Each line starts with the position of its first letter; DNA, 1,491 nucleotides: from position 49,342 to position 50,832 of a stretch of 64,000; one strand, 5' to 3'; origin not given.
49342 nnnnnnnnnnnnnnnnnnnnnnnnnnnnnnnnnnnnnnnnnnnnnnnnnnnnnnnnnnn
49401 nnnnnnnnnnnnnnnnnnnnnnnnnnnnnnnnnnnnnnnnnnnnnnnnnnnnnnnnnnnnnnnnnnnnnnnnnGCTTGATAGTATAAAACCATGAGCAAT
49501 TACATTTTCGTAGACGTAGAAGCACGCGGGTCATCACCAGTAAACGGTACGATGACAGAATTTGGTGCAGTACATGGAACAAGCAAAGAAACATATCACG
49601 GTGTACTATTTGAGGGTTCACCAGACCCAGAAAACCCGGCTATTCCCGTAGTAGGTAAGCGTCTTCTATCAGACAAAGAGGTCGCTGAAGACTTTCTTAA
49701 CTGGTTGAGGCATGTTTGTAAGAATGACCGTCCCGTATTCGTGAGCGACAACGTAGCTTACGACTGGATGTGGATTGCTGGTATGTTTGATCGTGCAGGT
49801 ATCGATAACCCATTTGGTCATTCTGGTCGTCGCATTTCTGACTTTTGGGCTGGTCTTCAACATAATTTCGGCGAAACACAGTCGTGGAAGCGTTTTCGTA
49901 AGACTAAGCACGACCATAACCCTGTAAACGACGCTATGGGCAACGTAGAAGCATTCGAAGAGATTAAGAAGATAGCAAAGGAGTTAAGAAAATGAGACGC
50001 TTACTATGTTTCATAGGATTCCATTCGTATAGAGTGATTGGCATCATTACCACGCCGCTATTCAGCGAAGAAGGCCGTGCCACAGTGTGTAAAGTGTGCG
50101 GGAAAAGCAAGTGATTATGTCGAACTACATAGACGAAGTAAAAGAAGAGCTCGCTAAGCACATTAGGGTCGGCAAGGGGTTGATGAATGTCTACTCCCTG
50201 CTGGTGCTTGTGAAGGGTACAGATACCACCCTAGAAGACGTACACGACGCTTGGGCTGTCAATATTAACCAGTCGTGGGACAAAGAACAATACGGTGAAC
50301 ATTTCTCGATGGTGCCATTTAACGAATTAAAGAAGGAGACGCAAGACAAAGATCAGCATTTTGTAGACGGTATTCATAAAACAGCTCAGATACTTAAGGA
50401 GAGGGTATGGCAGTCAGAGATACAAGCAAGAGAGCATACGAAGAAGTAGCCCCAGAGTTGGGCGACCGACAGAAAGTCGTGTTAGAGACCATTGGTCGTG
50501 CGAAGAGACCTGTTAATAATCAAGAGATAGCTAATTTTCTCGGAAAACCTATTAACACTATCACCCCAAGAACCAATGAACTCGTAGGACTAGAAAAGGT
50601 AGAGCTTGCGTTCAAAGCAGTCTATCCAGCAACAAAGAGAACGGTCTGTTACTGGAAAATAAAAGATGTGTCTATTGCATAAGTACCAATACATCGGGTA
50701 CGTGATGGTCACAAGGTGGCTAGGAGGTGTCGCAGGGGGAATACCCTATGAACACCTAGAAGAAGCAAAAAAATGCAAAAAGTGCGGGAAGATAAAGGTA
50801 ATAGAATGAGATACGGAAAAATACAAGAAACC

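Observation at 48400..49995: HIRAN–PD-(D/E)xK nuclease fusion followed by a DEDDh exonuclease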

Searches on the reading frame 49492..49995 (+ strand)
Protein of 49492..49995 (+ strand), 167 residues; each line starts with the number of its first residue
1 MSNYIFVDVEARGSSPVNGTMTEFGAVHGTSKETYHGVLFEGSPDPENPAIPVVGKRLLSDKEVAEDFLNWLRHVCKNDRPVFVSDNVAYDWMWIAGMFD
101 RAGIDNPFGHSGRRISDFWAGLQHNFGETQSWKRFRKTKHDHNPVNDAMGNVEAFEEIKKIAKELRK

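Call 3: search_protein_families(library=pfam, proteins=[window:49492-49995:+], max_evalue=0.1)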
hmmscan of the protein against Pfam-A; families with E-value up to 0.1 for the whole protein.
window:49492-49995:+ (167 aa): 1 family
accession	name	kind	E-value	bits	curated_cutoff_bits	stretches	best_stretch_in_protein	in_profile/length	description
PF16473.11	Rv2179c-like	-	3.5e-07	30.5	27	1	56-158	75-176/177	3'-5' exoribonuclease Rv2179c-like domain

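Call 4: search_protein_families(library=phrogs, proteins=[window:49492-49995:+], max_evalue=0.01)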
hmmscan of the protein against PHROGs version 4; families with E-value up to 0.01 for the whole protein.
window:49492-49995:+ (167 aa): 1 family
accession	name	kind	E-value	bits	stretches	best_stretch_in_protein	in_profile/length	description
phrog_2259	-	DNA, RNA and nucleotide metabolism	0.0008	20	1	61-164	82-178/186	Rnase H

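Call 8: search_solved_structures(query=window:49492-49995:+, max_evalue=1, show_alignments=3)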
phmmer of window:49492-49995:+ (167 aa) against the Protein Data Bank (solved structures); distinct sequences matched with E-value up to 1: 2.
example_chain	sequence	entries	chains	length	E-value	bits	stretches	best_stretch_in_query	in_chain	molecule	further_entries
7t2s_A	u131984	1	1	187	1.8e-08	37.6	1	4-164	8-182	3'-5' exonuclease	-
7v5y_B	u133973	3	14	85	0.37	13.8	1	60-105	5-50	Antitoxin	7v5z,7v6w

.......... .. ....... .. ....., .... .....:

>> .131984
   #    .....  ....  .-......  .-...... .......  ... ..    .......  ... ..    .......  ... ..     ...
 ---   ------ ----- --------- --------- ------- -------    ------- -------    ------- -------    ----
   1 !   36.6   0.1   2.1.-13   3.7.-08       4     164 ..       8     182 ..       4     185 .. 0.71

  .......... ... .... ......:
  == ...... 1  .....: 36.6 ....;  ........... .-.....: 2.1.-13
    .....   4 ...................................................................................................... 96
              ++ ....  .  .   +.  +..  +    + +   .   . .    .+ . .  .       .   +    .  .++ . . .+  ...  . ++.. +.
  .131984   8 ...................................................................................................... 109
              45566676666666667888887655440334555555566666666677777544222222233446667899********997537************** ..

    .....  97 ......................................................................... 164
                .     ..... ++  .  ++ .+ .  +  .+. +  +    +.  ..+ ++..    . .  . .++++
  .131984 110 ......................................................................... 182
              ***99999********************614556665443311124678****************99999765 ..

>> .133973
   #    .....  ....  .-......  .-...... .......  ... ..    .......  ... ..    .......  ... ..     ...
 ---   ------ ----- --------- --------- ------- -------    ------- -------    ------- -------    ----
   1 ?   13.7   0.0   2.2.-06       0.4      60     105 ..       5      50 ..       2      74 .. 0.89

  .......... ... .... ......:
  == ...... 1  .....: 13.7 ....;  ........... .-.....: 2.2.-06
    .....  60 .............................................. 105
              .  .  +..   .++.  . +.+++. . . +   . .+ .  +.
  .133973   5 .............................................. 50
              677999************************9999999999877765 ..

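Call 25: search_protein_families(library=padloc, proteins=[window:49492-49995:+], max_evalue=0.01)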
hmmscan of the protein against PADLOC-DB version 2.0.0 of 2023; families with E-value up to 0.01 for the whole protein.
window:49492-49995:+ (167 aa): 2 families
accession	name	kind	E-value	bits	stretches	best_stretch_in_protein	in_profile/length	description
PDLC00753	Effector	-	2.8e-13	48.1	1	4-163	8-181/184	Exonuclease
PDLC01247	DEDDh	-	0.00013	20.6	1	5-149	1-132/139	"CAS-I,CAS-II,CAS-III,CAS-IV,CAS-V,CAS-VI; associated"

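Call 26: search_protein_families(library=ncbifam, proteins=[window:49492-49995:+], max_evalue=0.01)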
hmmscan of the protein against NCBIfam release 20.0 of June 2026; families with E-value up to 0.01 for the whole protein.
window:49492-49995:+ (167 aa): 1 family
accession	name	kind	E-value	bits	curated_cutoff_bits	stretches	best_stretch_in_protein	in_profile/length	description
NF006316.0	PRK08517.1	equivalog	0.00048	19.5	247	1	3-104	71-173/270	3'-5' exonuclease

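Call 39: search_dna_similar(query=window:49492-49995:+, collection=phages, mode=protein, max_rows=30, max_evalue=0.001)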
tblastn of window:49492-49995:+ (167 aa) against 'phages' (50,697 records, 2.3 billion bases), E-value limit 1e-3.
Records with a match: 3; places in all: 3; records where one place covers at least 80% of the query: 3.
Best place of each record, by identity: <60% 3.
By first word of the organism name: uncultured 3.
By host as written in the record: - 3.
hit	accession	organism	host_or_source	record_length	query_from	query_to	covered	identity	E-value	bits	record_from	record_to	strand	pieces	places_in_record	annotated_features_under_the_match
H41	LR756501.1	uncultured phage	metagenomic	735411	1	152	91%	36.3%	4e-16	80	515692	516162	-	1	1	record has no annotation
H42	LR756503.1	uncultured phage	metagenomic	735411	1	152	91%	36.3%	4e-16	80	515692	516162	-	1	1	record has no annotation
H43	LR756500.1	uncultured phage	metagenomic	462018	3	151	89%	28.9%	2e-10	64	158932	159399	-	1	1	record has no annotation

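Call 73: find_homologous_proteins(query=window:49492-49995:+, max_evalue=0.001)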
Query window:49492-49995:+ (167 aa): 2120 proteins with E <= 0.001 among 2158 candidates; the best 120 are listed.
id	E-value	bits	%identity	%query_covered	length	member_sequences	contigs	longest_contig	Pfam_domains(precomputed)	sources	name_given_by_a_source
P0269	2.2e-109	381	98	100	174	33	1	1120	PF16473.12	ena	-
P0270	2.8e-97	342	86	100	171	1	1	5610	PF16473.12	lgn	-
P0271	1.8e-94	332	85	100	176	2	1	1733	PF16473.12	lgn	-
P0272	1.9e-94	332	84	99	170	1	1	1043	PF16473.12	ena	-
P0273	1.4e-93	330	84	99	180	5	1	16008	PF16473.12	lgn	-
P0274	4.3e-92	325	83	100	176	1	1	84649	PF16473.12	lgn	-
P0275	8.0e-92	324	82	99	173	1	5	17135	PF16473.12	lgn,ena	-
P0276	1.3e-91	323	82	100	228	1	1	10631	PF25708.2,PF16473.12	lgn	-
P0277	2.0e-91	322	81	100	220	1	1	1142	PF25708.2,PF16473.12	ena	-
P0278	1.2e-90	320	81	99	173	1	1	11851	-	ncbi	-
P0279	2.6e-90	319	83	99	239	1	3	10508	PF16473.12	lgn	-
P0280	4.2e-90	318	81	99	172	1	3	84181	PF16473.12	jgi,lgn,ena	-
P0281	4.3e-90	318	81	99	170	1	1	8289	-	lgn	-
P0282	2.8e-89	315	79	100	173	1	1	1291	PF16473.12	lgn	-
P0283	1.7e-88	313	78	100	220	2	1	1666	PF25708.2,PF16473.12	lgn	-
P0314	1.1e-83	297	75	100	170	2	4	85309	PF16473.12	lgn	-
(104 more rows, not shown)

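Call 75: search_solved_structures(query=A3, max_evalue=10, show_alignments=2)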
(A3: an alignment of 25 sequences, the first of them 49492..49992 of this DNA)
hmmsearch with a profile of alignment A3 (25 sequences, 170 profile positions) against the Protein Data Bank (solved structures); distinct sequences matched with E-value up to 10: 2.
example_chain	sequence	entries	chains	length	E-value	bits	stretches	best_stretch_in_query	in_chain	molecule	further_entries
7t2s_A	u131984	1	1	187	2.8e-11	46.7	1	4-166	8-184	3'-5' exonuclease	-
7v5y_B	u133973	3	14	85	0.21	14.6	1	60-105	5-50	Antitoxin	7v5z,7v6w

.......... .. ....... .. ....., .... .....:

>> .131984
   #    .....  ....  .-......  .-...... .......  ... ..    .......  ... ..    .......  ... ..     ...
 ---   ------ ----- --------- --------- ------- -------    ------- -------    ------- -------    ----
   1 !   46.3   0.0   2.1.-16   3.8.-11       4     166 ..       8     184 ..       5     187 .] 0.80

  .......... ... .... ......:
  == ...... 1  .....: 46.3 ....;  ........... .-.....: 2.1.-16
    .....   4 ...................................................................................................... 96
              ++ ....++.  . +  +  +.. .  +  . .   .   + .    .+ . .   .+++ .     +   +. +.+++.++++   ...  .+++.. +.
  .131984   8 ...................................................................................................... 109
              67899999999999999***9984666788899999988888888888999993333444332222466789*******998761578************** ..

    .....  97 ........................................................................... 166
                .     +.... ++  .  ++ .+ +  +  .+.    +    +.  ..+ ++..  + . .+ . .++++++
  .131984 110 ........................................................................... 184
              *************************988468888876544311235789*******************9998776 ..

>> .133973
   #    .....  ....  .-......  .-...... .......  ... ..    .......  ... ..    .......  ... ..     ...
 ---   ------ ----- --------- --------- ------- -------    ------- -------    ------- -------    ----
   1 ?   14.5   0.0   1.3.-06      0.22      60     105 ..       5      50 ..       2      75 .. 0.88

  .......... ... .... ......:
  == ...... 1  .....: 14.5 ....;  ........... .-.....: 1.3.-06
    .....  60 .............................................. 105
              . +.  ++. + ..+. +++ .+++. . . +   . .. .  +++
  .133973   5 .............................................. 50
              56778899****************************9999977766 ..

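Call 76: search_protein_families(library=pfam, proteins=[P0276], max_evalue=0.01)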
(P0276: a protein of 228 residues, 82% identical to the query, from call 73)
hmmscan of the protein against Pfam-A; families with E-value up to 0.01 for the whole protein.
P0276 (228 aa): 2 families
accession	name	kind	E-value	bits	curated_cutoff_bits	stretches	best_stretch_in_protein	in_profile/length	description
PF25708.1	Phage_T7_Gp5_9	-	9.7e-16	57.9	24.5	1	186-222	6-44/46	Phage T7 gp5.9 RecBCD inhibitor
PF16473.11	Rv2179c-like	-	5.7e-06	26.6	27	1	52-159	71-176/177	3'-5' exoribonuclease Rv2179c-like domain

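Call 86: find_encoding_contigs(protein=P0280, flank=10000, max_places=1)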
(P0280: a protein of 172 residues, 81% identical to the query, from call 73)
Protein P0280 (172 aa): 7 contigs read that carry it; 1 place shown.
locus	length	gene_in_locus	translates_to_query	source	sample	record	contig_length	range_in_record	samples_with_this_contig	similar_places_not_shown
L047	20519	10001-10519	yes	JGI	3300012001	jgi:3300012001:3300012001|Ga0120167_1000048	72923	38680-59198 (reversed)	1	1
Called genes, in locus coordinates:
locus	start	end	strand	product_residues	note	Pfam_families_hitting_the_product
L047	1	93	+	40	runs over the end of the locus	-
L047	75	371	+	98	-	PF07098:DUF1360 (faint)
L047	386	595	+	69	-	-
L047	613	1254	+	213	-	-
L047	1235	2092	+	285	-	PF12851:Tet_JBP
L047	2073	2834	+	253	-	-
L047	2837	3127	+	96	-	-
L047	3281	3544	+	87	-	-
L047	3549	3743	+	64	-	-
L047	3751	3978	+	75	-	-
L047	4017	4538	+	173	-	PF05766:NinG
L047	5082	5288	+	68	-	-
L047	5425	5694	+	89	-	-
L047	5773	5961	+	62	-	-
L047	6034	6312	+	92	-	-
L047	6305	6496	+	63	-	-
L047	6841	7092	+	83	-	-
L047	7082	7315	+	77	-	-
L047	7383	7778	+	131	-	-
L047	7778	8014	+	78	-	-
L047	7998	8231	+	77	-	-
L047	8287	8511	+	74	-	PF13488:Gly-zipper_Omp (faint), PF05433:Rick_17kDa_Anti (faint)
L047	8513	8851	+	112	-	-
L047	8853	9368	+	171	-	-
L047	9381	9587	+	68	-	-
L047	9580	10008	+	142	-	PF18143:HAD_SAK_2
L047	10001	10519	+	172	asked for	PF16473:Rv2179c-like (faint)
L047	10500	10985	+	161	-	-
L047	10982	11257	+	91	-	-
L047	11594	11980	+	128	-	-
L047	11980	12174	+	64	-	-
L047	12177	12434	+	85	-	-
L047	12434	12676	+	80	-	-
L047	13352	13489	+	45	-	-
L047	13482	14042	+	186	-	-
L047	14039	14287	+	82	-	-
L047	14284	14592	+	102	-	-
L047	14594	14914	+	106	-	-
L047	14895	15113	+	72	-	-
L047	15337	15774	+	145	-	-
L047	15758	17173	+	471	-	-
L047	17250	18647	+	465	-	PF04860:Phage_portal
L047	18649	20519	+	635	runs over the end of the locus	PF03496:ADPrib_exo_Tox (weak)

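Call 87: find_encoding_contigs(protein=P0314, flank=10000, max_places=1)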
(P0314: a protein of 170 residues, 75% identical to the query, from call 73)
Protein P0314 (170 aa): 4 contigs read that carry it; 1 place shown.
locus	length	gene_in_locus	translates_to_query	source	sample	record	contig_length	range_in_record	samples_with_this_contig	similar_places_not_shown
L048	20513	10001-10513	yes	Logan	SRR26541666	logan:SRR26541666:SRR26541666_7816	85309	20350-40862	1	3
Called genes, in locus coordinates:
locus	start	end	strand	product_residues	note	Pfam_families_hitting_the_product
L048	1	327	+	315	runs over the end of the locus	PF01743:PolyA_pol, PF12627:PolyA_pol_RNAbd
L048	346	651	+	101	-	-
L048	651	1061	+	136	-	-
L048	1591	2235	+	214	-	-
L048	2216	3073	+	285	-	PF12851:Tet_JBP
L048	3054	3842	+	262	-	-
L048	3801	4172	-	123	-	PF01844:HNH (weak)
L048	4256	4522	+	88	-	-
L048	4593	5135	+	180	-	PF05766:NinG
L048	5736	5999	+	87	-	PF26092:T4_Y16D (weak)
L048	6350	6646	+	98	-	-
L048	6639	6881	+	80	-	PF15777:Anti-TRAP (weak)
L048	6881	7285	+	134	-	-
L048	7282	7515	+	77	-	-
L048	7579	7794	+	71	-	PF05433:Rick_17kDa_Anti (weak), PF13488:Gly-zipper_Omp (faint)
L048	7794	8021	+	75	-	-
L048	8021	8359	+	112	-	-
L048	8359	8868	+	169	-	-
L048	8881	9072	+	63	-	-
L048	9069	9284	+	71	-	-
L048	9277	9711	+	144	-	PF18143:HAD_SAK_2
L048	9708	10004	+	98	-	PF24459:DUF7574 (weak)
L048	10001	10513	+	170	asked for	PF16473:Rv2179c-like (faint)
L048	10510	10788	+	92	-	-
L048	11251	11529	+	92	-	-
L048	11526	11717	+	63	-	-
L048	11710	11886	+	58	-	-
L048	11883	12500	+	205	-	-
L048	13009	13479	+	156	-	-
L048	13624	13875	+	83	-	-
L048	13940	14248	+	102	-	-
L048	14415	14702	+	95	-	-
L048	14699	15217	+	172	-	-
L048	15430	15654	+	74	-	-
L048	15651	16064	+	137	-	-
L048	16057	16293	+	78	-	-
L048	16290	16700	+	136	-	-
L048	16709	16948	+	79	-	-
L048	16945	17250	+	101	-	-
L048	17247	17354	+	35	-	-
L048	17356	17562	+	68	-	-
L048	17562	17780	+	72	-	-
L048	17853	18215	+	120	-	-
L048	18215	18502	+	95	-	-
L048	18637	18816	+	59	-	-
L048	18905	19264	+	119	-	-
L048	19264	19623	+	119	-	-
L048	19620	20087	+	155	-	-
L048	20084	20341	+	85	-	-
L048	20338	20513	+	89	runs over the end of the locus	-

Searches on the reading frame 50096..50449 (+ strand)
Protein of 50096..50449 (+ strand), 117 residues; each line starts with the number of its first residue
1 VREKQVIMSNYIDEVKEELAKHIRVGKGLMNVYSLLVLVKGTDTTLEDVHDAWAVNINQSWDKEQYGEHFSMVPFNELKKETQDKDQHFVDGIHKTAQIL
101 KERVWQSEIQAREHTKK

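Call 3: search_protein_families(library=pfam, proteins=[window:50096-50449:+], max_evalue=0.1)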
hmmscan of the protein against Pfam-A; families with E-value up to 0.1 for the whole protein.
window:50096-50449:+ (117 aa): 3 families
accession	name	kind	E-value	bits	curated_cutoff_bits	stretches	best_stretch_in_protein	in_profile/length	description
PF24792.1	DUF7701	-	6.7e-22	78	27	1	13-97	8-90/91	Domain of unknown function (DUF7701)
PF02026.21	RyR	-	0.00046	20.8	27.4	1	46-100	25-85/91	RyR domain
PF21724.2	DUF6861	-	0.094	12.6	28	0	24-85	79-139/194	Family of unknown function (DUF6861)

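Call 4: search_protein_families(library=phrogs, proteins=[window:50096-50449:+], max_evalue=0.01)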
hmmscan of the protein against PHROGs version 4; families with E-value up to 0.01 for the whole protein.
window:50096-50449:+ (117 aa): 1 family
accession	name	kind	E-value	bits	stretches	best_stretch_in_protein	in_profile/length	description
phrog_26560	-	unknown function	2e-20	73.9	1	8-100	1-89/103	-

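Call 25: search_protein_families(library=padloc, proteins=[window:50096-50449:+], max_evalue=0.01)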
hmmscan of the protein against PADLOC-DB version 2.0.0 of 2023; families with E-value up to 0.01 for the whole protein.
window:50096-50449:+ (117 aa): 0 families

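Call 26: search_protein_families(library=ncbifam, proteins=[window:50096-50449:+], max_evalue=0.01)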
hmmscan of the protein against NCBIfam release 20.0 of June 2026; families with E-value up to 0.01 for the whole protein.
window:50096-50449:+ (117 aa): 0 families

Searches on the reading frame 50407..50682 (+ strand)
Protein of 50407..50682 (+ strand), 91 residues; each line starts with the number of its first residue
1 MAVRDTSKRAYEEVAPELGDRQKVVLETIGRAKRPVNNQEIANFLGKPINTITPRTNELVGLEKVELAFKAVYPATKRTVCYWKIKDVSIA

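Call 3: search_protein_families(library=pfam, proteins=[window:50407-50682:+], max_evalue=0.1)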
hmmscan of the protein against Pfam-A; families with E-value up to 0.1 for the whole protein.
window:50407-50682:+ (91 aa): 2 families
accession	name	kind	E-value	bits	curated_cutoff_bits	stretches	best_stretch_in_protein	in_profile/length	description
PF09339.16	HTH_IclR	-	0.039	14.2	22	1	25-61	8-44/52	IclR helix-turn-helix domain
PF00325.26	Crp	-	0.039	14.1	21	0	37-52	4-19/32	Bacterial regulatory proteins, crp family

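Call 4: search_protein_families(library=phrogs, proteins=[window:50407-50682:+], max_evalue=0.01)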
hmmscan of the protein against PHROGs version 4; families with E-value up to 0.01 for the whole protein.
window:50407-50682:+ (91 aa): 1 family
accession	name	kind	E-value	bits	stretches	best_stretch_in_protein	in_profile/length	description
phrog_1123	-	unknown function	5.8e-23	81.9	1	1-86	12-97/112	-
